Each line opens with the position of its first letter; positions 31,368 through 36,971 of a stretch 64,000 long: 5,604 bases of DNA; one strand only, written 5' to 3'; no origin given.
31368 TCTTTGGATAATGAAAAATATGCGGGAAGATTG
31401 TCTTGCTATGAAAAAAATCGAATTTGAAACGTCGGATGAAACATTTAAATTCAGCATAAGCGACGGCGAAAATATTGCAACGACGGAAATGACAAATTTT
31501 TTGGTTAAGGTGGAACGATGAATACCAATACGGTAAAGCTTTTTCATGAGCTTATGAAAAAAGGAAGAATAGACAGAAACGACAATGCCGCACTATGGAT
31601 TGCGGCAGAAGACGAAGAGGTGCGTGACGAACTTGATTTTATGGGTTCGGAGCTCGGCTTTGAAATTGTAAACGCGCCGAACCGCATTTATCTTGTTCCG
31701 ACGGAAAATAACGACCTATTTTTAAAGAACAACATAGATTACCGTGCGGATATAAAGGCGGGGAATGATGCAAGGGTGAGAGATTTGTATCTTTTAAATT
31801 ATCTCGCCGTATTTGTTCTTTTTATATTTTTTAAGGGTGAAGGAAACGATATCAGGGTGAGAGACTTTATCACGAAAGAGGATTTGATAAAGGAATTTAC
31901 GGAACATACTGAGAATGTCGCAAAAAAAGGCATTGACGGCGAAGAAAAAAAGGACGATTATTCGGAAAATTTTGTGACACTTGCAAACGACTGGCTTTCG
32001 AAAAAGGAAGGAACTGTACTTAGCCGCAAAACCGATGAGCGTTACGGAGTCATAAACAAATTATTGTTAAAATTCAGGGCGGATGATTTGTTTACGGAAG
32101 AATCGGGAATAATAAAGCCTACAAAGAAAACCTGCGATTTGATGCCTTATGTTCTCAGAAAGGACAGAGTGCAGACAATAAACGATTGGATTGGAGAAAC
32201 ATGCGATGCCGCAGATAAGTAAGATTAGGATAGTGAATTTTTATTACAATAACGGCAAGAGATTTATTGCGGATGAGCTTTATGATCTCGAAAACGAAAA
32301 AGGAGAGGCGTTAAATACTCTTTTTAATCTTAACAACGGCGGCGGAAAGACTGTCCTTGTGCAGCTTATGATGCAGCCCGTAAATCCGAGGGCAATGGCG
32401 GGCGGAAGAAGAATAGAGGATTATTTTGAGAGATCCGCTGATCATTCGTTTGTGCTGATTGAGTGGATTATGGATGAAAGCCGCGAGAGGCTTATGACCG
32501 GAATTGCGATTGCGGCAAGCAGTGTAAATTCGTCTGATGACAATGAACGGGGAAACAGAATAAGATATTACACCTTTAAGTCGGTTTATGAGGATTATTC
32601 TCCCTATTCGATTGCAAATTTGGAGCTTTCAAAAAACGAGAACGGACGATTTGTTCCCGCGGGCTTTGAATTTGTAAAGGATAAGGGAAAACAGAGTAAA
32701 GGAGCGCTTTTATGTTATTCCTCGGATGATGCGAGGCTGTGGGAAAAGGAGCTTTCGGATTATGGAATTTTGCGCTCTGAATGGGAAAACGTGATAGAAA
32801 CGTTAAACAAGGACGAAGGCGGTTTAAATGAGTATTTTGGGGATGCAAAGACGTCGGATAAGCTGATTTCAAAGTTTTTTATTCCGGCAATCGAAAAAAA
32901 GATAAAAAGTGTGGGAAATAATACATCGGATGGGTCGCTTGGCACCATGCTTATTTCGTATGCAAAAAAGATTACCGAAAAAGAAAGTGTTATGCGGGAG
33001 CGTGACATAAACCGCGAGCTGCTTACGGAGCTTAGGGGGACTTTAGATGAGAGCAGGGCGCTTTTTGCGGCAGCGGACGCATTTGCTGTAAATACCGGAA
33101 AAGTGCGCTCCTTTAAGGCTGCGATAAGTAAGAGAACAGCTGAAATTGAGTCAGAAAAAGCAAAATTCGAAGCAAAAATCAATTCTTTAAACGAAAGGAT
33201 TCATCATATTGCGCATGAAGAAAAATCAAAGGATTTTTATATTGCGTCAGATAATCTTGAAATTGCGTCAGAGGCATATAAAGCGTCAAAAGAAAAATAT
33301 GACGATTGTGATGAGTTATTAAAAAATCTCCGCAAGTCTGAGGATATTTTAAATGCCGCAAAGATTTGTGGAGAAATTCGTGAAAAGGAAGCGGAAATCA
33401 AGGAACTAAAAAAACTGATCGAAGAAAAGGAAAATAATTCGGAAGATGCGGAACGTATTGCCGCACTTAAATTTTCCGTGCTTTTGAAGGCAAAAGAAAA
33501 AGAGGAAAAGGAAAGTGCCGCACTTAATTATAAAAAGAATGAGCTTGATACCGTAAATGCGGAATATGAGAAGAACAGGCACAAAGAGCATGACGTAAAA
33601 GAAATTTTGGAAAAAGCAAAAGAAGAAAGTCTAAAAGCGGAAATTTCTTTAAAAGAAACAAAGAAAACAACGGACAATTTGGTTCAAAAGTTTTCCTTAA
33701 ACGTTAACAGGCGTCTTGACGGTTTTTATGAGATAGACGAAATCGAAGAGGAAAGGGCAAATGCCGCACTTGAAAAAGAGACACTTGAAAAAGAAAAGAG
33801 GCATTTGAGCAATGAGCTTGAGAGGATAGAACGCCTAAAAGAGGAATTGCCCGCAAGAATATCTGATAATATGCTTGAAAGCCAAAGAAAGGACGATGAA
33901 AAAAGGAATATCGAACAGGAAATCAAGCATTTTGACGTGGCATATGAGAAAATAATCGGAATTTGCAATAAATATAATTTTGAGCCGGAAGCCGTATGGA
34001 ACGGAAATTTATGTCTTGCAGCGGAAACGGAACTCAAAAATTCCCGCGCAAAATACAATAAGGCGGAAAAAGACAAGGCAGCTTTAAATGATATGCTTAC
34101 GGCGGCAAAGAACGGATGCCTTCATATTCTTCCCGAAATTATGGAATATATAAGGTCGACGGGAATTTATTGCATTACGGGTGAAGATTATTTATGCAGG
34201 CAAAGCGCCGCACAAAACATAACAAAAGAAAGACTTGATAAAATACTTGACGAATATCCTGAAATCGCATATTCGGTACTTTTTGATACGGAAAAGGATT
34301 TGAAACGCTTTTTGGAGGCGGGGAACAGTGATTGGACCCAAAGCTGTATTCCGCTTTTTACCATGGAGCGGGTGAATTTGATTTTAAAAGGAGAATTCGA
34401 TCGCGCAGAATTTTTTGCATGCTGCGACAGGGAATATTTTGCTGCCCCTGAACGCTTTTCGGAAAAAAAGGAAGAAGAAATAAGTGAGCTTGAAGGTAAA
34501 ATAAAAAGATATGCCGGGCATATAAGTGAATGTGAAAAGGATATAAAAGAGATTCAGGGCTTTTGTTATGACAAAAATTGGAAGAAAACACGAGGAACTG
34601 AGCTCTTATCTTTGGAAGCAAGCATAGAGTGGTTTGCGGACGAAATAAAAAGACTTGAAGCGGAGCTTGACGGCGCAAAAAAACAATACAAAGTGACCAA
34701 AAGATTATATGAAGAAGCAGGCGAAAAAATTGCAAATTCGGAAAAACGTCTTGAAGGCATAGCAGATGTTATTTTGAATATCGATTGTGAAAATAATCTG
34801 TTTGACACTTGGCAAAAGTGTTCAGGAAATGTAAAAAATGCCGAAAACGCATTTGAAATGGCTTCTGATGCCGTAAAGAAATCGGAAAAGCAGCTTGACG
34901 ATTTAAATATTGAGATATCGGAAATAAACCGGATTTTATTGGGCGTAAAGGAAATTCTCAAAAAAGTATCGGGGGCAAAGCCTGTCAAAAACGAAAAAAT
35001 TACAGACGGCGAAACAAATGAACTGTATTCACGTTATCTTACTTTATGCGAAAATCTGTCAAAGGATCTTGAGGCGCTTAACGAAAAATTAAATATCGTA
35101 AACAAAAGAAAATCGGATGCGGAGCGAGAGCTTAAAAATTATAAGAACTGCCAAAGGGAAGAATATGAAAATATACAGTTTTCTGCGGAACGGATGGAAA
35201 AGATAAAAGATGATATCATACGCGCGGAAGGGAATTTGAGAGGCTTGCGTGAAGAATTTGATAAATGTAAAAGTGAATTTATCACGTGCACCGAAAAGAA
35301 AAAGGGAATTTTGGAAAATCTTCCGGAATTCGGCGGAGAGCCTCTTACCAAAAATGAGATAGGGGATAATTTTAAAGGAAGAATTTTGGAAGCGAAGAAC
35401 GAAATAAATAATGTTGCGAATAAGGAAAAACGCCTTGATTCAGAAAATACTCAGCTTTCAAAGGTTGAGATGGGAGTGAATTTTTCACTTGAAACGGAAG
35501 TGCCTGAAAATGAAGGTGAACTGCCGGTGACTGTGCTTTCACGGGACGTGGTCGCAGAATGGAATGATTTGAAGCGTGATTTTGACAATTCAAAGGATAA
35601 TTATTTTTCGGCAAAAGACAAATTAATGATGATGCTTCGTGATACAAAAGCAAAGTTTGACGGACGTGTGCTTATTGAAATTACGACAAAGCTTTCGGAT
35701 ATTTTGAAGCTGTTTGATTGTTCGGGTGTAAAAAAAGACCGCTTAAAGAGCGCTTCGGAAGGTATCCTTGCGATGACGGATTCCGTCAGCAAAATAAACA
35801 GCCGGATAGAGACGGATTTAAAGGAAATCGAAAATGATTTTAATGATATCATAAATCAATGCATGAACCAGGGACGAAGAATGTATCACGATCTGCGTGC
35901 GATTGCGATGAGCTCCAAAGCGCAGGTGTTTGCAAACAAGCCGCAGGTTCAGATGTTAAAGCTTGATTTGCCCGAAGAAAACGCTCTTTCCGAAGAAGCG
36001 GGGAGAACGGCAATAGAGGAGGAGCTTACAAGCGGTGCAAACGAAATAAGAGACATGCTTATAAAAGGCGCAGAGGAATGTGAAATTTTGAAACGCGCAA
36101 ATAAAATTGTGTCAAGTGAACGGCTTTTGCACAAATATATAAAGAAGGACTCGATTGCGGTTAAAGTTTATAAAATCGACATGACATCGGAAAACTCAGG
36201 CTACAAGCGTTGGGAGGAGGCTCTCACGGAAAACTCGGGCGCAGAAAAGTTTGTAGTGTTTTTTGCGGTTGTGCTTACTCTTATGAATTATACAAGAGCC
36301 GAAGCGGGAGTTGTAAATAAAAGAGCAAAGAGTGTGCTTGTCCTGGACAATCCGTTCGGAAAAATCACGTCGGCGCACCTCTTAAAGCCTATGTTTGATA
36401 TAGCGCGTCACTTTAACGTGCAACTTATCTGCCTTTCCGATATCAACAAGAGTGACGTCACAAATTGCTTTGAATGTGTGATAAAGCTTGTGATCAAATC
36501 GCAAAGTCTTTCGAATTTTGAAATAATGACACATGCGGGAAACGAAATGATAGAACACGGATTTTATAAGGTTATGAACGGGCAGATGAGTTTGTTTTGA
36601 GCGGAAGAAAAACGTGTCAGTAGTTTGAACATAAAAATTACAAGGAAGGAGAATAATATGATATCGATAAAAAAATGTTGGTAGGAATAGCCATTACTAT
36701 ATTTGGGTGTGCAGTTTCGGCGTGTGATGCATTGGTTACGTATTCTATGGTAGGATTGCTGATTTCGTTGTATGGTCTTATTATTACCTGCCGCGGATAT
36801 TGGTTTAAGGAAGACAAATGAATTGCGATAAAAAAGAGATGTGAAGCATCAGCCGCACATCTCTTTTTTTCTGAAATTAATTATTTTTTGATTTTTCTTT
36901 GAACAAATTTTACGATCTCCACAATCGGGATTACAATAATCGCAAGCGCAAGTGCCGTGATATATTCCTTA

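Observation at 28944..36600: Insulated four-gene SMC-like ATPase / Toprim-nuclease operon: Wadjet (JetABCD/MksBEFG)-like architecture in a permuted D-A-B-C order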

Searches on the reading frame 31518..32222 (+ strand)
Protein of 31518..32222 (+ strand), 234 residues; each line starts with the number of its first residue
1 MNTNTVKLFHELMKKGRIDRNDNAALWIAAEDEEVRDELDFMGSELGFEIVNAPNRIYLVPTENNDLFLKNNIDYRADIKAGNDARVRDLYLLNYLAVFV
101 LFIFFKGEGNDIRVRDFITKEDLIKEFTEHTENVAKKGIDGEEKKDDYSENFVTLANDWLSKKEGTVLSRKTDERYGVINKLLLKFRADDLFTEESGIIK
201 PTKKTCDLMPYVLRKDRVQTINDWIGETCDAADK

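Call 3: search_protein_families(library=pfam, proteins=[window:31518-32222:+], max_evalue=1)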
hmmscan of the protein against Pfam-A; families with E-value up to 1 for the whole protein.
window:31518-32222:+ (234 aa): 1 family
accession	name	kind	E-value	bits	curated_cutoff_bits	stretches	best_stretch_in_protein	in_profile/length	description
PF19539.4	DUF6063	-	3.7e-26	92.4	27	1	5-225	11-237/244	Family of unknown function (DUF6063)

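Call 4: search_protein_families(library=padloc, proteins=[window:31518-32222:+], max_evalue=1)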
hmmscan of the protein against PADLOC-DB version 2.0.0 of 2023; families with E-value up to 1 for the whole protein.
window:31518-32222:+ (234 aa): 7 families
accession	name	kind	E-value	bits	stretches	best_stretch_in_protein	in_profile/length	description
PDLC00576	JetB3|JetB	-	9.3e-69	229.5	1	2-229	4-232/237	Unknown function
PDLC00577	JetB3|JetB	-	1.3e-17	62.1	1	5-191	12-200/241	Unknown function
PDLC00572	JetB3|JetB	-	1.6e-15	55.3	1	6-227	12-234/238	Unknown function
PDLC00571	JetB3|JetB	-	1.2e-14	52.3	1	6-206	10-212/239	Unknown function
PDLC00575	JetB3|JetB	-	3.9e-11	41.1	1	5-161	11-164/247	Unknown function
PDLC00574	JetB3|JetB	-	1.9e-10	38.8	1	6-222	12-234/249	Unknown function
PDLC00573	JetB3|JetB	-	1.8e-08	31.8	1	6-181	11-191/254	Unknown function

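Call 5: search_protein_families(library=ncbifam, proteins=[window:31518-32222:+], max_evalue=1)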
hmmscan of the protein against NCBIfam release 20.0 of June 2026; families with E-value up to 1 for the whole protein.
window:31518-32222:+ (234 aa): 0 families

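Call 45: find_homologous_proteins(query=window:31518-32222:+, max_evalue=0.00001)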
Query window:31518-32222:+ (234 aa): 206 proteins with E <= 0.00001 among 490 candidates; the best 120 are listed.
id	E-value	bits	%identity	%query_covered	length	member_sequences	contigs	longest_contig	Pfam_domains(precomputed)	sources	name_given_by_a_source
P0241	4.9e-151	519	100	100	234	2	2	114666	PF19539.5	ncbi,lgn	-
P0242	4.8e-110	384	75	100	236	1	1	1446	PF19539.5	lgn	-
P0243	3.8e-107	375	72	100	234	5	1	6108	PF19539.5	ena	-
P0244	1.8e-106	373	73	100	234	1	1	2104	PF19539.5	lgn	-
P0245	3.5e-106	372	71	100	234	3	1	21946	PF19539.5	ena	-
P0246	3.8e-106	372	72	100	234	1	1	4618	PF19539.5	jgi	-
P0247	5.3e-106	371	69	100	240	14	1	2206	PF19539.5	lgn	-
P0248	6.8e-106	371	71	100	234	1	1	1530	PF19539.5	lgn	-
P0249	2.7e-105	369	71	100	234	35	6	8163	PF19539.5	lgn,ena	-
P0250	1.1e-104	367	69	100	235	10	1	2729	PF19539.5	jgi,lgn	-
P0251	1.1e-104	367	69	100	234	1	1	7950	PF19539.5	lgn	-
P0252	2.5e-104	366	69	100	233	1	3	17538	PF19539.5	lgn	-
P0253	7.7e-104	364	70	100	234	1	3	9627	PF19539.5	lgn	-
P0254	2.7e-103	362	69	100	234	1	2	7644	PF19539.5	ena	-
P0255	3.8e-103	362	70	100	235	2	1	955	PF19539.5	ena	-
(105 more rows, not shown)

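Call 62: predict_structure(alignment_id=A5)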
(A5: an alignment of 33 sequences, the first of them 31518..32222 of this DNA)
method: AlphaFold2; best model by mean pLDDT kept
length: 234 residues; sequences in the alignment: 33
mean_pLDDT: 65.3   pTM: 0.59
mean pLDDT of the five models: 65.3, 64.8, 63.0, 61.2, 53.7
residues with pLDDT >= 90: 16; 70-90: 92; 50-70: 74; < 50: 52
segments of 3 or more residues with pLDDT < 50: 65-83, 107-113, 210-234
pLDDT, mean of each block of 10 residues (from residue 1): 65 65 76 81 65 70 48 35 51 69 57 71 88 67 56 75 90 87 77 86 65 39 32 28
secondary structure, 60 per line:
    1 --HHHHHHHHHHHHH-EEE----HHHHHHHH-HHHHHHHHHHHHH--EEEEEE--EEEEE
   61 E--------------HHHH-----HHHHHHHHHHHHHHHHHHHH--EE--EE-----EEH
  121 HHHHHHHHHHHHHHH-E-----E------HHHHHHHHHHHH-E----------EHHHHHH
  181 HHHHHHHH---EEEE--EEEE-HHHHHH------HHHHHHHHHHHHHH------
elements in order: H3-15 E17-19 H24-31 H33-45 E48-53 E56-61 H76-79 H85-104 H120-135 H150-161 H175-188 E192-195 E198-201 H203-208 H215-228

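Call 66: fold_search(model_id=the predicted structure, library=pdb)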
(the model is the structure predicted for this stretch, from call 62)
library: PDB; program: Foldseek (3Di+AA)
matches with E <= 10: 757; with E <= 0.001: 3
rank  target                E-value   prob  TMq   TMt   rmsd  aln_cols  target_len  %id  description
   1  8as8_C                1.4e-04  1.00  0.27  0.32  16.0       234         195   14  E. coli Wadjet JetABC monomer (released 2022-12-14)
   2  8dk1_F                2.7e-04  1.00  0.27  0.33  16.5       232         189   12  CryoEM structure of JetABC (head construct) from Pseudomonas aeruginosa PA14 (released 2022-10-05)
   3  8dk1_E                8.0e-04  1.00  0.26  0.34  16.0       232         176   11  CryoEM structure of JetABC (head construct) from Pseudomonas aeruginosa PA14 (released 2022-10-05)
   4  7nyw_E                6.1e-03  0.82  0.21  0.23  16.1       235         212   14  Cryo-EM structure of the MukBEF-MatP-DNA head module (released 2021-07-07)
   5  7dg2_A                7.1e-03  0.96  0.25  0.25  13.2       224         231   13  Nse1-Nse3-Nse4 complex (released 2021-05-26)
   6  9gmb_E                7.1e-03  0.69  0.21  0.24  15.7       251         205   12  MukEF in complex with the phage protein gp5.9 (released 2025-03-26)
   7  3rpu_G                7.5e-03  0.75  0.22  0.24  15.1       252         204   11  Crystal structure of the MukE-MukF complex (released 2012-03-14)
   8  5hvq_C                8.9e-03  0.90  0.23  0.23  16.1       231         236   12  Alternative model of the MAGE-G1 NSE-1 complex (released 2016-10-26)
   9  7v8p                  1.0e-02  0.80  0.22  0.26  15.0       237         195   14  Crystal Structure of the MukE dimer (released 2022-01-05)
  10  7nyw_F                1.4e-02  0.69  0.22  0.25  16.2       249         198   11  Cryo-EM structure of the MukBEF-MatP-DNA head module (released 2021-07-07)
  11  9gmb_F                1.5e-02  0.66  0.21  0.24  15.8       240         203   12  MukEF in complex with the phage protein gp5.9 (released 2025-03-26)
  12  3euh_C                1.6e-02  0.60  0.20  0.22  15.7       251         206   12  Crystal Structure of the MukE-MukF Complex (released 2009-01-20)
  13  3euh_D                2.8e-02  0.57  0.21  0.26  14.9       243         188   13  Crystal Structure of the MukE-MukF Complex (released 2009-01-20)
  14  3rpu_E                6.7e-02  0.41  0.21  0.25  15.5       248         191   11  Crystal structure of the MukE-MukF complex (released 2012-03-14)
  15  3rpu_H                7.9e-02  0.38  0.22  0.25  15.6       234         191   12  Crystal structure of the MukE-MukF complex (released 2012-03-14)
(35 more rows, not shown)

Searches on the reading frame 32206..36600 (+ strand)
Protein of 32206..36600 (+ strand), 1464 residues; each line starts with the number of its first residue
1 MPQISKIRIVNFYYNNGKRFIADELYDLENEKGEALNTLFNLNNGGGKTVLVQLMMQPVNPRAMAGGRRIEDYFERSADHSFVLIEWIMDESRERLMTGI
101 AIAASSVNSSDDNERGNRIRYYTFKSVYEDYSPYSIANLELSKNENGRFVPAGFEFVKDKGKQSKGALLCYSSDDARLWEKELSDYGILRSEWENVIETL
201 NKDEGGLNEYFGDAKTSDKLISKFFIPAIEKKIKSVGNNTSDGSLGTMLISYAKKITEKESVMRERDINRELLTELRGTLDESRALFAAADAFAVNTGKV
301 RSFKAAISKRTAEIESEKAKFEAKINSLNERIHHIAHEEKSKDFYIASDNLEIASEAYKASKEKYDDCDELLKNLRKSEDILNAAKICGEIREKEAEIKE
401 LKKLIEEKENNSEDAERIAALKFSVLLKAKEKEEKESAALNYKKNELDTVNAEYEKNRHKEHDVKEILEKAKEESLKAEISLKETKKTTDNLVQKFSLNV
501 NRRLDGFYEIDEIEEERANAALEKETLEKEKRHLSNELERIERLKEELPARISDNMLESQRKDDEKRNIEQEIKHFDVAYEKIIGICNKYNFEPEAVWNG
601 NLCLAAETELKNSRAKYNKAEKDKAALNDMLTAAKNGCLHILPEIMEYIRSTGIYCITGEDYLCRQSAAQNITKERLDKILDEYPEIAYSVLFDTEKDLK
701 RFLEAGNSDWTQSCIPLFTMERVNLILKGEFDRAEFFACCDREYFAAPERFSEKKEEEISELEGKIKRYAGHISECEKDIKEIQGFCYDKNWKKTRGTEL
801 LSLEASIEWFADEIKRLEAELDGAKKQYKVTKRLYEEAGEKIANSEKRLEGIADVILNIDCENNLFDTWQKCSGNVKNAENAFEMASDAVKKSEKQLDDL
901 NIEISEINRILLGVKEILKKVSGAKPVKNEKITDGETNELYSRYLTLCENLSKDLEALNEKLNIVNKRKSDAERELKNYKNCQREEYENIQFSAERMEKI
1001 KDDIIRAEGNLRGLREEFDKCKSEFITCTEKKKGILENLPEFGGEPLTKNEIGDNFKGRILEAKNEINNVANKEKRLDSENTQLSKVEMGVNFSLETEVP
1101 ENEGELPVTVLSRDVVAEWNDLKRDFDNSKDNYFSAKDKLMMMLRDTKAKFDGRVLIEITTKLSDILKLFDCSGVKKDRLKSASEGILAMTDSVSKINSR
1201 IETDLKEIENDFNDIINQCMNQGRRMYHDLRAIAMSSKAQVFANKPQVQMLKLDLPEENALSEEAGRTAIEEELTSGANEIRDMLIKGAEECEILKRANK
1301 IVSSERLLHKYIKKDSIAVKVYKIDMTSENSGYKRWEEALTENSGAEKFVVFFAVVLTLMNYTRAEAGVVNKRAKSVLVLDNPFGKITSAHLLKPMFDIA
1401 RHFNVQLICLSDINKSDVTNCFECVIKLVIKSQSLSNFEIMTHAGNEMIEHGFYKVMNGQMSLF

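Call 3: search_protein_families(library=pfam, proteins=[window:32206-36600:+], max_evalue=1)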
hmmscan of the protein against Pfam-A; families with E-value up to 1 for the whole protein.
window:32206-36600:+ (1464 aa): 5 families
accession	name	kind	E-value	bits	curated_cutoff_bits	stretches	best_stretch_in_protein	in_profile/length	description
PF13558.12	SbcC_Walker_B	-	0.0063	17.2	27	1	1322-1387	12-76/90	SbcC/RAD50-like, Walker B motif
PF21121.2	Nup49_C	-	0.0073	17.3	28.5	0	759-788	10-39/87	Nucleoporin Nup49 C-terminal helical region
PF17900.6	Peptidase_M1_N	-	0.1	13.2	25.8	1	427-510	24-106/186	Peptidase M1 N-terminal domain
PF11414.13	Suppressor_APC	-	0.23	12.2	25.4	0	314-348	25-59/82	Adenomatous polyposis coli tumour suppressor protein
PF07875.18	Coat_F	-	0.52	11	25.7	0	1201-1228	25-52/63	Coat F domain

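Call 4: search_protein_families(library=padloc, proteins=[window:32206-36600:+], max_evalue=1)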
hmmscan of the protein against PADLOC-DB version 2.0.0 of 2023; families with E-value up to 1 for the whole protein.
window:32206-36600:+ (1464 aa): 13 families
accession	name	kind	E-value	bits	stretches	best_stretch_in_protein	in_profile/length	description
PDLC00583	JetC3|JetC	-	6.4e-109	363.6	1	1-1436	1-1437/1471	DUF3584 domain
PDLC00582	JetC3|JetC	-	1.2e-56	190.4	3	1-586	1-564/1472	DUF3584 domain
PDLC00581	JetC3|JetC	-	1.8e-48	163.2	1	1-1408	1-1413/1473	DUF3584 domain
PDLC00585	JetC3|JetC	-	2.3e-33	112.9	2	1190-1426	1192-1425/1457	DUF3584 domain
PDLC00588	JetC3|JetC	-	1.3e-22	77.5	2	39-1085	55-1095/1484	DUF3584 domain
PDLC00578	JetC3|JetC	-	5.1e-20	68.9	2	1-537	1-532/1451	DUF3584 domain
PDLC00579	JetC3|JetC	-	2e-15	53.8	3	19-566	19-545/1453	DUF3584 domain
PDLC00586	JetC3|JetC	-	3.1e-14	49.5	2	1-696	1-698/1486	DUF3584 domain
PDLC00589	JetC3|JetC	-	1.8e-08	30.6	2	38-323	53-316/1486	DUF3584 domain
PDLC03859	LmuB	-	2.2e-05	21.9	1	946-1431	269-572/611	-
PDLC00551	JetC2|JetC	-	0.0001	18.3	2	749-903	880-1034/1365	DUF3584 domain; MukB-like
PDLC03868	LmuB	-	0.00018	18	1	751-980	246-472/1035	-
PDLC03865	LmuB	-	0.00021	17.6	2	752-1025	575-839/1007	-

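Call 5: search_protein_families(library=ncbifam, proteins=[window:32206-36600:+], max_evalue=1)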
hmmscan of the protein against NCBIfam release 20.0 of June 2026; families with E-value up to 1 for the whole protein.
window:32206-36600:+ (1464 aa): 5 families
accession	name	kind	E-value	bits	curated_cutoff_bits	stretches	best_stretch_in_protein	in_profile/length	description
TIGR02169.1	SMC_prok_A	equivalog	7.8e-08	30.5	729.4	1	753-1089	174-515/1165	chromosome segregation protein SMC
TIGR02168.1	SMC_prok_B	equivalog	6e-06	24.3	567.35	2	752-920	255-418/1181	chromosome segregation protein SMC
NF003034.1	PRK03918.1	equivalog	3.8e-05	21.9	700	1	752-1030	268-546/878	DNA double-strand break repair ATPase Rad50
NF002572.0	PRK02224.1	equivalog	0.00087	17.7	1087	3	912-1213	176-443/888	DNA double-strand break repair ATPase Rad50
NF008438.0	PRK11281.1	equivalog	0.45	8.2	991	2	753-871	76-194/1113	mechanosensitive channel MscK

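Call 31: search_solved_structures(query=window:32206-36600:+, max_evalue=1, show_alignments=1)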
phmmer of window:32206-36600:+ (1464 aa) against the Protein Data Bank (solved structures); distinct sequences matched with E-value up to 1: 0.

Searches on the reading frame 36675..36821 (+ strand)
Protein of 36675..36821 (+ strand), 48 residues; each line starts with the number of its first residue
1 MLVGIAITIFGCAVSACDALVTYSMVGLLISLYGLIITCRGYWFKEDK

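Call 39: search_protein_families(library=pfam, proteins=[window:36675-36821:+], max_evalue=0.001)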
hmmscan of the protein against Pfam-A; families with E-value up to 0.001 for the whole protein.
window:36675-36821:+ (48 aa): 0 families

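Call 48: search_protein_families(library=padloc, proteins=[window:36675-36821:+], max_evalue=0.001)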
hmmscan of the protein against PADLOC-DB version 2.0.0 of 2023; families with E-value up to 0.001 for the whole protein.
window:36675-36821:+ (48 aa): 0 families
